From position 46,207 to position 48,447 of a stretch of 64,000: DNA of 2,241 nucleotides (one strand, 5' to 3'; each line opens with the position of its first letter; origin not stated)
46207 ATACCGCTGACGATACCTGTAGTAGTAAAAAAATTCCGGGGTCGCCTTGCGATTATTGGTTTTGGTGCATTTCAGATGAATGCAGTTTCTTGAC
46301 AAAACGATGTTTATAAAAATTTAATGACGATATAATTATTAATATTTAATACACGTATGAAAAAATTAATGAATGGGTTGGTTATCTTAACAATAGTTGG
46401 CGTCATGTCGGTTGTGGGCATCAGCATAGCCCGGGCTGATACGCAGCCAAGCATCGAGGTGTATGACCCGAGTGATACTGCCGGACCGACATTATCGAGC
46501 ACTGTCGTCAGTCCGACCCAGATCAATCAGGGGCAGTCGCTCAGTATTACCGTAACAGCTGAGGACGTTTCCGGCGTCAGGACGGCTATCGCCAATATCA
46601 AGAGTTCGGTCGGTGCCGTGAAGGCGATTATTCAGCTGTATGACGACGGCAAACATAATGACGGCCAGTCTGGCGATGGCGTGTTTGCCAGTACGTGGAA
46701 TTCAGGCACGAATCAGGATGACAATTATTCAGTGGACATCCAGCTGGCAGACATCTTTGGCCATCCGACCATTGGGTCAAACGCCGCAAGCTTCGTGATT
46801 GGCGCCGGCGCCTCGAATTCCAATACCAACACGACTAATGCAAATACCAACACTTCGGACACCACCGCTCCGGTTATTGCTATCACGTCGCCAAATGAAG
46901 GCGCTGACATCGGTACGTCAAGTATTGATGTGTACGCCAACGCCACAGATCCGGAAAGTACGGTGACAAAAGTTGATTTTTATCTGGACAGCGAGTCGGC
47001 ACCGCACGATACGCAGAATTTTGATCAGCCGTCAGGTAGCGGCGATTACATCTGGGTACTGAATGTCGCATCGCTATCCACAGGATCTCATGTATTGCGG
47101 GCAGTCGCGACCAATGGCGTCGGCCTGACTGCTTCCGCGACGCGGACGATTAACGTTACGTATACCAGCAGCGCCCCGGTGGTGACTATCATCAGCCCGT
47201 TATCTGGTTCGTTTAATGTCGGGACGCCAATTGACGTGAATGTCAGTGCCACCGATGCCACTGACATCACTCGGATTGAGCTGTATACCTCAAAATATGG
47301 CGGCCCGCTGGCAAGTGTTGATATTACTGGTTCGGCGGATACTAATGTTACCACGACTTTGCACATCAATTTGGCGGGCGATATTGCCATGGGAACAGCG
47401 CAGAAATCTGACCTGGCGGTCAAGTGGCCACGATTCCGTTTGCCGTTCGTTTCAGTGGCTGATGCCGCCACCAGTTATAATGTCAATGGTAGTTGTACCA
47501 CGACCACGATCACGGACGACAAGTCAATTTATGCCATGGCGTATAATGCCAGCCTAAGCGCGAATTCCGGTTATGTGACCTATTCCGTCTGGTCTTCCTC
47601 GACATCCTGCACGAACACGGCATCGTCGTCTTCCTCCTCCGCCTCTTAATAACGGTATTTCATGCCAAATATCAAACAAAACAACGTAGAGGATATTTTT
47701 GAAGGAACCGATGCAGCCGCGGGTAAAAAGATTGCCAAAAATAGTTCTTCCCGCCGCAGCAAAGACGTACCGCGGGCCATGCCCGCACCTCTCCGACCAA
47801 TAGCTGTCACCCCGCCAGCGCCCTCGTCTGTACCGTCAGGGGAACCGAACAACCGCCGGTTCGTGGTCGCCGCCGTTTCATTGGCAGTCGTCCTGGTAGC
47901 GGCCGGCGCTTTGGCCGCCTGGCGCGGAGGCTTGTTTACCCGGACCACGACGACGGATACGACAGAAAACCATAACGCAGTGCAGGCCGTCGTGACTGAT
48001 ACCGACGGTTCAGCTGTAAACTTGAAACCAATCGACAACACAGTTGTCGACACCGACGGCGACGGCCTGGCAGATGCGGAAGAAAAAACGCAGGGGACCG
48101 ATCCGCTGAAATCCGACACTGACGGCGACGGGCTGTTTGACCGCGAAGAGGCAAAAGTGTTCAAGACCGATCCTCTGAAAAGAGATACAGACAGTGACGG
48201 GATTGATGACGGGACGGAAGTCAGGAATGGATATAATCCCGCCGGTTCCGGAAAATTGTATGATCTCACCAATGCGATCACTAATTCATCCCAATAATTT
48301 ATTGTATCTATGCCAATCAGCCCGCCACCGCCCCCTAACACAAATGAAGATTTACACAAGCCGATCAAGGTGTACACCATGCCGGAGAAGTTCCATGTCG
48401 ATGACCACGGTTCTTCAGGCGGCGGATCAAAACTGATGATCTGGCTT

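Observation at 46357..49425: Accessory surface-protein trio downstream of the giant gene: one Ig-like secreted protein and two paralogous TSP3-repeat, Asn-rich membrane proteins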

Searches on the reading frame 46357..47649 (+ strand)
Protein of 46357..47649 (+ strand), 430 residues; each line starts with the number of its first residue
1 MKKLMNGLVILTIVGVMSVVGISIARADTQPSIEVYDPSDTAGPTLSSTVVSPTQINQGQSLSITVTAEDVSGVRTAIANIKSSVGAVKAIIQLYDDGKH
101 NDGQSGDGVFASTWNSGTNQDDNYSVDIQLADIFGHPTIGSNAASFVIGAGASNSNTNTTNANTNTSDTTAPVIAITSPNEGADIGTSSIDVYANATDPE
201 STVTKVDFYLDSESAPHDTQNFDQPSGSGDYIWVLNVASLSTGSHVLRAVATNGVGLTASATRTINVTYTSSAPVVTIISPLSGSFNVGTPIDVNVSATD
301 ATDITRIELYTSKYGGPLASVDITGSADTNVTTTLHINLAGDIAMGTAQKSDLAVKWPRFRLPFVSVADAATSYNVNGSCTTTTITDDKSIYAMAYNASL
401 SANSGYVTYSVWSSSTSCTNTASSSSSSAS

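Call 3: search_protein_families(library=pfam, proteins=[window:46357-47649:+], max_evalue=1)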
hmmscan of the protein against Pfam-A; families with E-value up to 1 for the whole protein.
window:46357-47649:+ (430 aa): 2 families
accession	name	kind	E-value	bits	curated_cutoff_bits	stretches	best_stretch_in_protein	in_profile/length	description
PF17957.7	Big_7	-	5.2e-16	59.5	24.1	2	172-249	1-70/70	Bacterial Ig domain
PF13750.12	Big_3_3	-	0.006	16.7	27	1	231-311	3-85/157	Bacterial Ig-like domain (group 3)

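Call 4: search_protein_families(library=ncbifam, proteins=[window:46357-47649:+], max_evalue=1)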
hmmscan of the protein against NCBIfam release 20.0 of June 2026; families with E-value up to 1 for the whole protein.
window:46357-47649:+ (430 aa): 1 family
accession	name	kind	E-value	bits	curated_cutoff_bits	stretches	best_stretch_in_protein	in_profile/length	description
NF041940.1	choice_anch_X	domain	1.1e-06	28.3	25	1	92-115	1-24/37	choice-of-anchor X domain-containing protein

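Call 14: search_solved_structures(query=window:46357-47649:+, max_evalue=1)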
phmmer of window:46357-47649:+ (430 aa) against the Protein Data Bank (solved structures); distinct sequences matched with E-value up to 1: 3.
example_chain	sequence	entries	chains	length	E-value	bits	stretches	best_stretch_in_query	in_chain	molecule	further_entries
9kvu_A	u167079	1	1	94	3.3e-07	33.2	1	171-269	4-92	bacterial immunoglobulin domain B1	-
3pdd_A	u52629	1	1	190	0.022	17.3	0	171-218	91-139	Glycoside hydrolase, family 9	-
2wgn_B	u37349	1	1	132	0.67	12.4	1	51-116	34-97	INHIBITOR OF CYSTEINE PEPTIDASE COMPND 3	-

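Call 22: find_homologous_proteins(query=window:46357-47649:+)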
Query window:46357-47649:+ (430 aa): 6 proteins with E <= 0.001 among 8000 candidates.
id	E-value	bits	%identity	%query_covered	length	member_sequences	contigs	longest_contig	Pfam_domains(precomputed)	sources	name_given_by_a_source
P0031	1.5e-264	895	100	100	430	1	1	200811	PF17957.8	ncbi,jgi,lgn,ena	ncbi:MAG: Ig-like domain-containing protein [Patescibacteria group bacterium]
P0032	3.2e-172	591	70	95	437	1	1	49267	PF17957.8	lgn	-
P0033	6.6e-110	386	47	95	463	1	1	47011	PF17957.8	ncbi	-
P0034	2.5e-101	358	46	96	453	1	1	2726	PF17957.8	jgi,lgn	jgi:chitinase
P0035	1.4e-92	329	41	75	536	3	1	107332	PF17957.8,PF13750.13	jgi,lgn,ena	-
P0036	2.0e-5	42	35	32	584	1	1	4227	PF22148.2,PF17957.8,PF13750.13,PF00082.28,PF19077.7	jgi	-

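Call 23: find_encoding_contigs(protein=P0032, flank=10000, max_places=2)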
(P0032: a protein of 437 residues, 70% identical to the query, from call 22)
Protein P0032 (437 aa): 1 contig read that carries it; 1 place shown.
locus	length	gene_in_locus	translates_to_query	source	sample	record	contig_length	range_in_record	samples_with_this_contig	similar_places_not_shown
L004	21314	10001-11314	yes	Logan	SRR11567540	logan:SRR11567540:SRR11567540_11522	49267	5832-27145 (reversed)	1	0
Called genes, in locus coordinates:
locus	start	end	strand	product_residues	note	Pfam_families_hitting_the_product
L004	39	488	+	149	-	PF09424:YqeY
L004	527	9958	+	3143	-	PF18895:T4SS_pilin, PF13205:Big_5 (weak), PF17957:Big_7, PF05345:He_PIG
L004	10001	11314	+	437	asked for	PF17957:Big_7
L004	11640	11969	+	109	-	PF18884:TSP3_bac (weak)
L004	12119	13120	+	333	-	-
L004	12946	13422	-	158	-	-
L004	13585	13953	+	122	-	PF01219:DAGK_prokar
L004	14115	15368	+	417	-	PF11104:PilM_2 (faint), PF02491:SHS2_FTSA, PF06723:MreB_Mbl, PF14450:FtsA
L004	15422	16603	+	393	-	PF00091:Tubulin, PF12327:FtsZ_C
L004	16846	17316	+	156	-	PF22811:Zn_ribbon_NrdR, PF03477:ATP-cone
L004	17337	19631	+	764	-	PF03477:ATP-cone, PF00317:Ribonuc_red_lgN, PF02867:Ribonuc_red_lgC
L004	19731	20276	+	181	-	PF02572:CobA_CobO_BtuR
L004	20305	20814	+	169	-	PF14478:DUF4430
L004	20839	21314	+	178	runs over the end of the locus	PF20221:DUF6580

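Call 24: find_encoding_contigs(protein=P0033, flank=10000, max_places=2)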
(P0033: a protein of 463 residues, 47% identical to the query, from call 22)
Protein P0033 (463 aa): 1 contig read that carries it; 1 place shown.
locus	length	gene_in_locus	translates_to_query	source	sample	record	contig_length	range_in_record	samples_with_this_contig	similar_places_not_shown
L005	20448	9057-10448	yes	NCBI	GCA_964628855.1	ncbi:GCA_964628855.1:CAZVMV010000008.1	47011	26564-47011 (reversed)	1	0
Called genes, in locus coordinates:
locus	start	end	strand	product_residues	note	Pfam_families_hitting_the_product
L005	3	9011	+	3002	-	?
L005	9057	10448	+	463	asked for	PF17957:Big_7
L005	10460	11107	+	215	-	PF18884:TSP3_bac (weak)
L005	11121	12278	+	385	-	-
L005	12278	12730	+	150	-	PF02130:YbeY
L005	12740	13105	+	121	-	PF01219:DAGK_prokar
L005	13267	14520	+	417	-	PF11104:PilM_2 (faint), PF02491:SHS2_FTSA, PF06723:MreB_Mbl, PF14450:FtsA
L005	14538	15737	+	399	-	PF00091:Tubulin, PF12327:FtsZ_C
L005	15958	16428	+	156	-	PF22811:Zn_ribbon_NrdR, PF03477:ATP-cone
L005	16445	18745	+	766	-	PF03477:ATP-cone, PF00317:Ribonuc_red_lgN, PF02867:Ribonuc_red_lgC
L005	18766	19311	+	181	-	PF02572:CobA_CobO_BtuR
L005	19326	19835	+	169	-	PF14478:DUF4430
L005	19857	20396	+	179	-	PF20221:DUF6580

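Call 25: find_encoding_contigs(protein=P0035, flank=10000, max_places=2)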
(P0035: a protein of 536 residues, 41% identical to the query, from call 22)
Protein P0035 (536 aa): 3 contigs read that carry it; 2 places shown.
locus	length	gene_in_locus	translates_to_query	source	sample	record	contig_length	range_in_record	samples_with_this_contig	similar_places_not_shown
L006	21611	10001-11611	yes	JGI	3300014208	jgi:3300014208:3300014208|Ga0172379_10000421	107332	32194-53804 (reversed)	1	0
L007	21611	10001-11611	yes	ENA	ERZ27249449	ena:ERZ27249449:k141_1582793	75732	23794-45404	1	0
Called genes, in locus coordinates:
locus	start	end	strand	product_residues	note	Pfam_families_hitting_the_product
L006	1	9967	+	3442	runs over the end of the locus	PF18895:T4SS_pilin, PF13205:Big_5 (weak), PF19077:Big_13 (faint), PF17957:Big_7, PF15902:Sortilin-Vps10 (faint), PF17957:Big_7, PF05345:He_PIG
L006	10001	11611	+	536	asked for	PF13750:Big_3_3 (faint), PF17957:Big_7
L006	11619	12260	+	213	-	PF18884:TSP3_bac (weak)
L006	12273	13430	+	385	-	-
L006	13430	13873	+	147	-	PF02130:YbeY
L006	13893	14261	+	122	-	PF01219:DAGK_prokar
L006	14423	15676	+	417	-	PF11104:PilM_2 (faint), PF02491:SHS2_FTSA, PF06723:MreB_Mbl, PF14450:FtsA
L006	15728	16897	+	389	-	PF00091:Tubulin, PF12327:FtsZ_C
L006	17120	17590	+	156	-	PF22811:Zn_ribbon_NrdR, PF03477:ATP-cone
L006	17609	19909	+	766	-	PF03477:ATP-cone, PF00317:Ribonuc_red_lgN, PF02867:Ribonuc_red_lgC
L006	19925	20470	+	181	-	PF02572:CobA_CobO_BtuR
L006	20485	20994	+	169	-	PF14478:DUF4430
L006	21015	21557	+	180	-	PF20221:DUF6580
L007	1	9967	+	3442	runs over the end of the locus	PF18895:T4SS_pilin, PF13205:Big_5 (weak), PF19077:Big_13 (faint), PF17957:Big_7, PF15902:Sortilin-Vps10 (faint), PF17957:Big_7, PF05345:He_PIG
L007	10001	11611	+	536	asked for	PF13750:Big_3_3 (faint), PF17957:Big_7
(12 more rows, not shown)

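Call 58: list_cluster_members(proteins=[window:46357-47649:+, window:47662-48297:+, window:48310-49425:+])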
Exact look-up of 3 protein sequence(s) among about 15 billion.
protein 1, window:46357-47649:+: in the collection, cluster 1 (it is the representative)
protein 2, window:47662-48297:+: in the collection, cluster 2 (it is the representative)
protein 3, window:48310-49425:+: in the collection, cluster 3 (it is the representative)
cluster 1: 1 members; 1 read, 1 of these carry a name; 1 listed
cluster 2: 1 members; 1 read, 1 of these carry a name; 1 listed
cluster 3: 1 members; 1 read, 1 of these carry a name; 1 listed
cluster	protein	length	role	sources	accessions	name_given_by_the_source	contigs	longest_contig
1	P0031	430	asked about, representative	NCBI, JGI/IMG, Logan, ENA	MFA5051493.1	MAG: Ig-like domain-containing protein [Patescibacteria group bacterium]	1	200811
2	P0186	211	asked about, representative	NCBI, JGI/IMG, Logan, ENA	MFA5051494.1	MAG: hypothetical protein WC544_00345 [Patescibacteria group bacterium]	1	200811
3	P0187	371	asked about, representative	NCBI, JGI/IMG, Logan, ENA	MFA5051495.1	MAG: hypothetical protein WC544_00350 [Patescibacteria group bacterium]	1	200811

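Call 61: find_encoding_contigs(protein=P0187, flank=1000, max_places=2)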
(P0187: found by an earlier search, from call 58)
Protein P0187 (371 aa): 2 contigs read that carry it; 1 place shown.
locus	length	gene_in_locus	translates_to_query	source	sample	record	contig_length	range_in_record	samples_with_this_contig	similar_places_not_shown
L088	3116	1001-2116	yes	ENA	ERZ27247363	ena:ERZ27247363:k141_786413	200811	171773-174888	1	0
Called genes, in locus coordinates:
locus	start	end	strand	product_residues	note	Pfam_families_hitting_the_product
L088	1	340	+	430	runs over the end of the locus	PF17957:Big_7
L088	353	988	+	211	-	PF18884:TSP3_bac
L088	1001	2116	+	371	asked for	-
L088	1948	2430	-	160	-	-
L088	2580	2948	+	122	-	PF01219:DAGK_prokar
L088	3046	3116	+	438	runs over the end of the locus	PF11104:PilM_2 (faint), PF02491:SHS2_FTSA, PF06723:MreB_Mbl, PF14450:FtsA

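Call 68: predict_structure(alignment_id=A3)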
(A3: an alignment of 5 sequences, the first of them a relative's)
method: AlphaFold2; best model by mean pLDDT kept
length: 430 residues; sequences in the alignment: 5
mean_pLDDT: 61.9   pTM: 0.34
mean pLDDT of the five models: 61.9, 56.9, 54.3, 48.4, 46.2
residues with pLDDT >= 90: 16; 70-90: 171; 50-70: 109; < 50: 134
segments of 3 or more residues with pLDDT < 50: 1-40, 97-107, 151-166, 222-228, 313-315, 340-383, 420-430
pLDDT, mean of each block of 10 residues (from residue 1): 44 39 28 36 72 79 76 70 74 61 47 74 81 63 72 31 47 85 73 73 76 72 49 66 87 83 83 78 68 83 76 57 74 74 29 26 31 39 55 72 66 53 41
secondary structure, 60 per line:
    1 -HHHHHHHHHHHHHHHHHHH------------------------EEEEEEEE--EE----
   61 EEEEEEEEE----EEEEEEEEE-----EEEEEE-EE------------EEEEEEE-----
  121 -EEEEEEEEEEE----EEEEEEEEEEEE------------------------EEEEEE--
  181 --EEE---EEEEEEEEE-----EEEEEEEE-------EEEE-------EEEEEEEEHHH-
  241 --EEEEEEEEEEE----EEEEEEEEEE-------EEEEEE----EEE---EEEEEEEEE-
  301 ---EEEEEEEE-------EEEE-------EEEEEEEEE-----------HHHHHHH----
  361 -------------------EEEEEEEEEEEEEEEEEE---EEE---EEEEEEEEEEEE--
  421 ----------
elements in order: H2-20 E45-52 E61-69 E74-82 E88-93 E109-115 E122-132 E137-148 E173-178 E183-185 E189-197 E203-210 E218-221 E229-236 E243-253 E258-267 E275-280 E285-287 E291-299 E304-311 E319-322 E330-338 H350-356 E380-397 E401-403 E407-418

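Call 75: fold_search(model_id=the predicted structure, library=pdb)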
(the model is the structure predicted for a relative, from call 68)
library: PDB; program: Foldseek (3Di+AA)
matches with E <= 10: 1914; with E <= 0.001: 374
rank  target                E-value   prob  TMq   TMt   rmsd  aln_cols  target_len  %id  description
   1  6za2_A                7.3e-09  1.00  0.25  0.12  16.8       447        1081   10  Crystal structure of dimeric latent PorU from Porphyromonas gingivalis (released 2021-09-29)
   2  6za2_B                1.3e-08  1.00  0.23  0.11  18.4       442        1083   10  Crystal structure of dimeric latent PorU from Porphyromonas gingivalis (released 2021-09-29)
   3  7s63_A                3.7e-08  1.00  0.17  0.07  18.4       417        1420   10  Native-form oocyte/egg Alpha-2-Macroglobulin (A2Moo) tetramer (released 2022-01-05)
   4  6eg1_B                4.3e-08  1.00  0.15  0.21  23.5       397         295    8  Crystal structure of Dpr2 Ig1-Ig2 in complex with DIP-Theta Ig1-Ig3 (released 2018-11-28)
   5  7q61_A                5.7e-08  1.00  0.18  0.07  16.6       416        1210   10  Structure of TEV conjugated A2ML1 (A2ML1-TC) (released 2022-04-20)
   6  9fx2                  7.0e-08  1.00  0.19  0.08  17.1       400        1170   10  Structure of methylamine activated CD109 (released 2025-03-19)
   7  7sqc_2A               7.0e-08  1.00  0.18  0.11  26.2       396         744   11  Ciliary C1 central pair apparatus isolated from Chlamydomonas reinhardtii (released 2022-04-13)
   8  8dfp_A                9.3e-08  1.00  0.21  0.21  22.2       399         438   10  Ectodomain of full-length KIT(DupA502,Y503)-SCF dimers (released 2023-03-29)
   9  6efz_A                1.1e-07  1.00  0.16  0.23  23.9       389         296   10  Crystal Structure of DIP-Theta Ig1-3 (released 2018-11-28)
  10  5jpm_A                1.2e-07  1.00  0.19  0.13  18.2       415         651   11  Structure of the complex of human complement C4 with MASP-2 rebuilt using iMDFF (released 2016-08-10)
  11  3prx_B                1.3e-07  1.00  0.18  0.09  22.8       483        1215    9  Structure of Complement C5 in Complex with CVF and SSL7 (released 2011-01-19)
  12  7sqc_2B               1.3e-07  1.00  0.17  0.11  24.7       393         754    9  Ciliary C1 central pair apparatus isolated from Chlamydomonas reinhardtii (released 2022-04-13)
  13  9qk2_F                1.4e-07  1.00  0.19  0.13  17.5       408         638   12  Structure of the Complement classical and lectin pathway C3 convertase in complex with substrate C3 (released 2025-12-24)
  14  7b2m_A                1.5e-07  1.00  0.19  0.13  17.6       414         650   11  Cryo-EM structure of complement C4b in complex with nanobody E3 (released 2022-03-02)
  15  8dfm_A                2.0e-07  1.00  0.21  0.21  22.5       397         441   10  Ectodomain of full-length wild-type KIT-SCF dimers (released 2023-03-29)
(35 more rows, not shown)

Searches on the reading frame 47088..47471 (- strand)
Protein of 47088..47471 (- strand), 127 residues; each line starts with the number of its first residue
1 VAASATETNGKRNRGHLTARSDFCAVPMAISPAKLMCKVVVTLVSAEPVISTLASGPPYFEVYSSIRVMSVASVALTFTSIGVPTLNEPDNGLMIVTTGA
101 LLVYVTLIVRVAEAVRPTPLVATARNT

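Call 78: search_protein_families(library=pfam, proteins=[window:47088-47471:-], max_evalue=0.1)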
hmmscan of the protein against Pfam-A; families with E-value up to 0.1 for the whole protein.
window:47088-47471:- (127 aa): 0 families

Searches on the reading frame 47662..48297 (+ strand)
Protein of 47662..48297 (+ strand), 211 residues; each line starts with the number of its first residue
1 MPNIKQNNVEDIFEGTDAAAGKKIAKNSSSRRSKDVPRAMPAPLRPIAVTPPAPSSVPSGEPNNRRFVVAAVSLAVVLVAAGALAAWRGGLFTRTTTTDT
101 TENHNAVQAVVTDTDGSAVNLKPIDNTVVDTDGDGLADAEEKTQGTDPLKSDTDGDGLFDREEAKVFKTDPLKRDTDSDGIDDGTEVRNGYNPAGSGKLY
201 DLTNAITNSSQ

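Call 3: search_protein_families(library=pfam, proteins=[window:47662-48297:+], max_evalue=1)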
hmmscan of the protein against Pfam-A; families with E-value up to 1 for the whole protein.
window:47662-48297:+ (211 aa): 2 families
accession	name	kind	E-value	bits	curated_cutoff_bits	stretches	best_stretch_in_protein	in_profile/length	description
PF18884.5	TSP3_bac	-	9.9e-17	60.9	25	2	130-150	1-21/22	Bacterial TSP3 repeat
PF05279.16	Asp-B-Hydro_N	-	0.4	11.1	23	0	152-167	49-64/66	Aspartyl beta-hydroxylase N-terminal region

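Call 4: search_protein_families(library=ncbifam, proteins=[window:47662-48297:+], max_evalue=1)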
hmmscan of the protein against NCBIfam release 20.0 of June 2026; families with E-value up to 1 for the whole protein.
window:47662-48297:+ (211 aa): 4 families
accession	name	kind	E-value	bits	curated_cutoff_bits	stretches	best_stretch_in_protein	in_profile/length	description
NF033765.2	gliding_CglD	equivalog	6.4e-11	40.8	400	1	93-191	139-245/1124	adventurous gliding motility lipoprotein CglD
NF047639.1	throspo3_MtsD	equivalog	1.1e-05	23.8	800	1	110-176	457-532/651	cell-cell cohesion protein MtsD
NF051431.1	Rv0361_Cterm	subfamily_domain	0.027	14.6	37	1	64-113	2-49/140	Rv0361 family membrane protein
NF008179.0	PRK10927.1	equivalog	0.12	11.8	525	1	51-109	11-67/319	cell division protein FtsN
